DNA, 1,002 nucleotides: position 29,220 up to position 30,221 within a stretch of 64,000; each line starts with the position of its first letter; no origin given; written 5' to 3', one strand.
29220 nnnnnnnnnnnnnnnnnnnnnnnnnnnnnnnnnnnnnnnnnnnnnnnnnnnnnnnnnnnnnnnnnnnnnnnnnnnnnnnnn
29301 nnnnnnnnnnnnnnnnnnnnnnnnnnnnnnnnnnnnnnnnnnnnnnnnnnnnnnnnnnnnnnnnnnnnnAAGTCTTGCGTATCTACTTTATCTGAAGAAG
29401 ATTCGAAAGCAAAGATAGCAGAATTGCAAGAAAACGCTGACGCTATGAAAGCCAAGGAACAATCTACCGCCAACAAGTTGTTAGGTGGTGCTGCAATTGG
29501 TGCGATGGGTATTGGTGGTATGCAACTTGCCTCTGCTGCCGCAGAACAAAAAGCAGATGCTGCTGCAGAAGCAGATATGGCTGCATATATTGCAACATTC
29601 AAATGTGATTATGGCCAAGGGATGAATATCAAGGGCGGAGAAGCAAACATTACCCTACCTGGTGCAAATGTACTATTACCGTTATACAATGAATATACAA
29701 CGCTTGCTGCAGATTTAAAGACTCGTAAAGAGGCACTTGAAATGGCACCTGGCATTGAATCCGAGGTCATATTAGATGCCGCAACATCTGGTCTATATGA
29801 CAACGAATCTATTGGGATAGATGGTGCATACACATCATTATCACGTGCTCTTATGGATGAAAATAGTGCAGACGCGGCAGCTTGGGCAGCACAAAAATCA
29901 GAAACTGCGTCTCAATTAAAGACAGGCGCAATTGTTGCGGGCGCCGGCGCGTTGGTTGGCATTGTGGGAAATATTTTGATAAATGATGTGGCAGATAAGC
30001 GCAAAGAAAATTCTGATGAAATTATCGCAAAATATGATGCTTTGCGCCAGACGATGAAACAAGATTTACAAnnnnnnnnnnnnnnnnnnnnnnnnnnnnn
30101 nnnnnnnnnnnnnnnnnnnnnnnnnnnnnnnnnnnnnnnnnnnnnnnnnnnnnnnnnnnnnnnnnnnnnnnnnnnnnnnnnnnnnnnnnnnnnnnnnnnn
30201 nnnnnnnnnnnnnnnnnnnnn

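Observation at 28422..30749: Unusual domain architecture: CarboxypepD_reg-like head + Cys-repeat stalk + OmpA_C-like tail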

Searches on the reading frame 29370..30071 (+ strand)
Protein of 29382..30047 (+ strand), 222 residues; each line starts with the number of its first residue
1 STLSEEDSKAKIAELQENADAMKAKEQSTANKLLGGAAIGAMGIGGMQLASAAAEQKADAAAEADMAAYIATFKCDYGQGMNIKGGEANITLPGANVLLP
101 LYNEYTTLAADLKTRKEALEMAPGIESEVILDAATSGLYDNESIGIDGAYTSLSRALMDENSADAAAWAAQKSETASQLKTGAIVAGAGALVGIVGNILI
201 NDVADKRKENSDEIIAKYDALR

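Call 25: search_protein_representatives(protein=window:29382-30047:+)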
Query: 222 residues. Proteins with E-value up to 0.001 (for the whole library): 838; up to 1e-10: 783; up to 1e-30: 652. The best 150 are listed.
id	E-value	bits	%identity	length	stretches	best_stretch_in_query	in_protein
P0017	4.2e-102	356.1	83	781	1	1-222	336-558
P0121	3.7e-101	353.0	79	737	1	3-221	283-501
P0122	2.5e-96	337.3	78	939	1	3-221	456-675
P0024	1.4e-93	328.4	75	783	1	3-222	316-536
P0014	3.9e-92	323.6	75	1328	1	3-222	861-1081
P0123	1.3e-90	318.6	75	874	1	6-222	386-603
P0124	4.0e-89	313.8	75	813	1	8-222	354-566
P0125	5.3e-89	313.4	75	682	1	8-222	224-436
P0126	7.6e-89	312.9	75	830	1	8-222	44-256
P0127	1.6e-88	311.9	75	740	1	8-221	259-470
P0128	1.8e-88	311.6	75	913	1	8-222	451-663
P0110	2.1e-86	304.9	75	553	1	3-207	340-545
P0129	3.3e-85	301.0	68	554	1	2-221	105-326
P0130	1.6e-83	295.5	67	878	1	3-221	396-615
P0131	1.7e-82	292.1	67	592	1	2-222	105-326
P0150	1.7e-73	262.8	67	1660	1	13-220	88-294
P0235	1.0e-61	224.4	58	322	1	3-221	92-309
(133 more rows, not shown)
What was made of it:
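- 29382..30047 (+): Conserved, unannotated core (res 321-542): amphipathic helix, Gly/Ala-rich helix GA1, acidic head, Gly/Ala-rich helix GA2, start of the following helix. The library search finds 838 clusters at 50% identity, and the listed hits are 47-83% identical to it (call 25).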

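Call 35: search_protein_families(library=pfam, alignment_id=A2, max_evalue=0.001)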
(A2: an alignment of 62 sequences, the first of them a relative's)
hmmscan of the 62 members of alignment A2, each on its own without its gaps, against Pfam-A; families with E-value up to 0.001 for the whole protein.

A. member 1, P0150 (1660 aa): 0 families

B. families by the number of members that match (of 62 scanned): 14 families
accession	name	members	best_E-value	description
PF00691.25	OmpA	28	9.6e-19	OmpA family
PF13715.12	CarbopepD_reg_2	24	2.5e-18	CarboxypepD_reg-like domain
PF13620.12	CarboxypepD_reg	23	5.9e-21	Carboxypeptidase regulatory-like domain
PF21671.2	CPL1-like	9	2.1e-11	Protein CPL1-like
PF00089.32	Trypsin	3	1e-14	Trypsin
PF13365.12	Trypsin_2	3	6.8e-09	Trypsin-like peptidase domain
PF12662.13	cEGF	3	7.2e-05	Complement Clr-like EGF-like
PF20598.4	DUF6795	1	5.9e-07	Domain of unknown function (DUF6795)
PF15976.11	CooC_C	1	9.6e-05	CS1-pili formation C-terminal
PF23591.1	CILP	1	0.00045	Cartilage intermediate layer protein 1-like domain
PF02122.21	Peptidase_S39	1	0.00046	Peptidase S39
PF04546.19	Sigma70_ner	1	0.00059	Sigma-70, non-essential region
PF09797.15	NatB_MDM20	1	0.00064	N-acetyltransferase B complex (NatB) non catalytic subunit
PF21827.1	New_glue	1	0.00096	New glue protein family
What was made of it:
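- The family is modular around the core: of 62 representatives, 28 carry OmpA, 24 CarboxypepD_reg, 9 CPL1-like and 3 trypsin (call 35). Only 24 of 62 family representatives carry the NTE at all (call 35), so it is not essential to the core's function.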

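Call 36: find_encoding_contigs(protein=P0150, flank=8000, max_places=3)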
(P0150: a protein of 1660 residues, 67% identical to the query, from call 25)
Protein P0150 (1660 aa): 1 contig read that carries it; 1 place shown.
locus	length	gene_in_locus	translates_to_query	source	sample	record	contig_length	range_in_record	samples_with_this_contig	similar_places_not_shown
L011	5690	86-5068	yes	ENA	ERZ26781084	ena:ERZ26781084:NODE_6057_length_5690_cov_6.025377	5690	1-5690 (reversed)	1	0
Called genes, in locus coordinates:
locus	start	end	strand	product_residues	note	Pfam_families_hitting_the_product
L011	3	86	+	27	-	?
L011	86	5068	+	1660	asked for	-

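Call 37: find_encoding_contigs(protein=P0235, flank=8000, max_places=3)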
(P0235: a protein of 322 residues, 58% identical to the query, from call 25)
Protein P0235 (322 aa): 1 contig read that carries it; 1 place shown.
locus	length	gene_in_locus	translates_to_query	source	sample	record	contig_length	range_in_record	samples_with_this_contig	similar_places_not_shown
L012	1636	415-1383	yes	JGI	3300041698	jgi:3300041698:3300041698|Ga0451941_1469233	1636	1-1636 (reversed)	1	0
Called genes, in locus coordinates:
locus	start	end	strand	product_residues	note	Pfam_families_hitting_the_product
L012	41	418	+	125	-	-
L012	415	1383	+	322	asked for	-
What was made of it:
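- Tried and rejected: Contigs of two divergent family members (P0150, P0235) were too short to show context (calls 36, 37).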

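Call 51: predict_structure(alignment_id=A4)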
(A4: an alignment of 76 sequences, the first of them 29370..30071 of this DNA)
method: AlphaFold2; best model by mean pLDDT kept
length: 234 residues; sequences in the alignment: 76
mean_pLDDT: 75.0   pTM: 0.48
mean pLDDT of the five models: 75.0, 69.6, 68.1, 63.9, 52.5
residues with pLDDT >= 90: 21; 70-90: 138; 50-70: 71; < 50: 4
segments of 3 or more residues with pLDDT < 50: 1-3
pLDDT, mean of each block of 10 residues (from residue 1): 61 80 71 55 56 76 87 85 79 82 87 92 90 70 56 78 90 88 76 58 55 74 80 73
secondary structure, 60 per line:
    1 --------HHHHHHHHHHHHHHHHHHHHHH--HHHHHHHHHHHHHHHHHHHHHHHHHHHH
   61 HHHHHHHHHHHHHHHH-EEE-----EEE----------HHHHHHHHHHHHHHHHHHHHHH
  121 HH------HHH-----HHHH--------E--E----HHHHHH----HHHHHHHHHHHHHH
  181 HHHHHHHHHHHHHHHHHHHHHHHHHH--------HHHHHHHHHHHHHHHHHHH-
elements in order: H9-30 H33-76 E78-80 E86-88 H99-122 H137-140 H157-162 H167-206 H215-233
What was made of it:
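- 29382..30047 (+): The core-only model has pLDDT 75, with long helices at 349-392 and 483-522 (call 51).
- Two hydrophobic helices are predicted as parts of long helices (call 51), so the crossings, if any, are even in number. With two hydrophobic helices forming a hairpin (call 51), head and tail end on the same side.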

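Call 53: fold_search(model_id=the predicted structure, library=pdb)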
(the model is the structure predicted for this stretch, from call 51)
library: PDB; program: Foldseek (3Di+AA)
matches with E <= 10: 37; with E <= 0.001: 0
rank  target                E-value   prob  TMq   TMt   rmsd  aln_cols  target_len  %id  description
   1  6ewy                  9.4e-01  0.28  0.24  0.27  13.5       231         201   12  RipA Peptidoglycan hydrolase (Rv1477, Mycobacterium tuberculosis) N-terminal domain (released 2018-05-02)
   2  6rw8_A                2.2e+00  0.07  0.19  0.03  28.2       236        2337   14  Cryo-EM structure of Xenorhabdus nematophila XptA1 (released 2019-10-23)
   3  9pba_I                2.6e+00  0.10  0.19  0.27  43.9       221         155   14  21bin20S complex (NSF-alphaSNAP-2:1 syntaxin-1a:SNAP-25), non-hydrolyzing, class 9 (released 2025-08-06)
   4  6ixf_B                3.6e+00  0.06  0.16  0.17  28.7       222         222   12  Crystal structure of SeMet apo SH3BP5 (P41) (released 2019-03-20)
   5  6djl_B                3.8e+00  0.06  0.17  0.17  28.2       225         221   12  Crystal structure of the Rab11 GEF SH3BP5 bound to nucleotide free Rab11A (released 2018-09-26)
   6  6djl_E                3.8e+00  0.06  0.17  0.17  29.5       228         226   11  Crystal structure of the Rab11 GEF SH3BP5 bound to nucleotide free Rab11A (released 2018-09-26)
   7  6ixv_C                4.2e+00  0.06  0.17  0.18  27.4       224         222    9  Crystal structure of SH3BP5-Rab11a (released 2019-03-20)
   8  7rto_B                4.2e+00  0.05  0.15  0.10  25.0       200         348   12  Cryo-EM structure of bluetongue virus capsid protein VP5 at low endosomal pH intermediate state 2 (released 2021-11-03)
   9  6ixg_A                4.2e+00  0.04  0.16  0.17  26.7       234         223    9  Crystal structure of native apo SH3BP5 (P41) (released 2019-03-20)
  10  6ixv_A                4.7e+00  0.05  0.17  0.18  23.3       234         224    9  Crystal structure of SH3BP5-Rab11a (released 2019-03-20)
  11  7zr1_D                4.9e+00  0.04  0.18  0.07  36.1       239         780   10  Chaetomium thermophilum Mre11-Rad50-Nbs1 complex bound to ATPyS (composite structure) (released 2023-01-11)
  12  6ixv_D                4.9e+00  0.03  0.16  0.16  28.8       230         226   13  Crystal structure of SH3BP5-Rab11a (released 2019-03-20)
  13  6l7e_A                5.2e+00  0.03  0.16  0.03  26.1       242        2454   12  Toxin Complex TcdA1-TcdB1-TccC2 (released 2020-11-04)
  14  5xg2                  5.5e+00  0.08  0.26  0.26  15.9       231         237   15  Crystal structure of a coiled-coil segment (residues 345-468 and 694-814) of Pyrococcus yayanosii Smc (released 2017-06-07)
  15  1jch_A                5.8e+00  0.06  0.19  0.13  15.1       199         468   12  Crystal Structure of Colicin E3 in Complex with its Immunity Protein (released 2001-11-30)
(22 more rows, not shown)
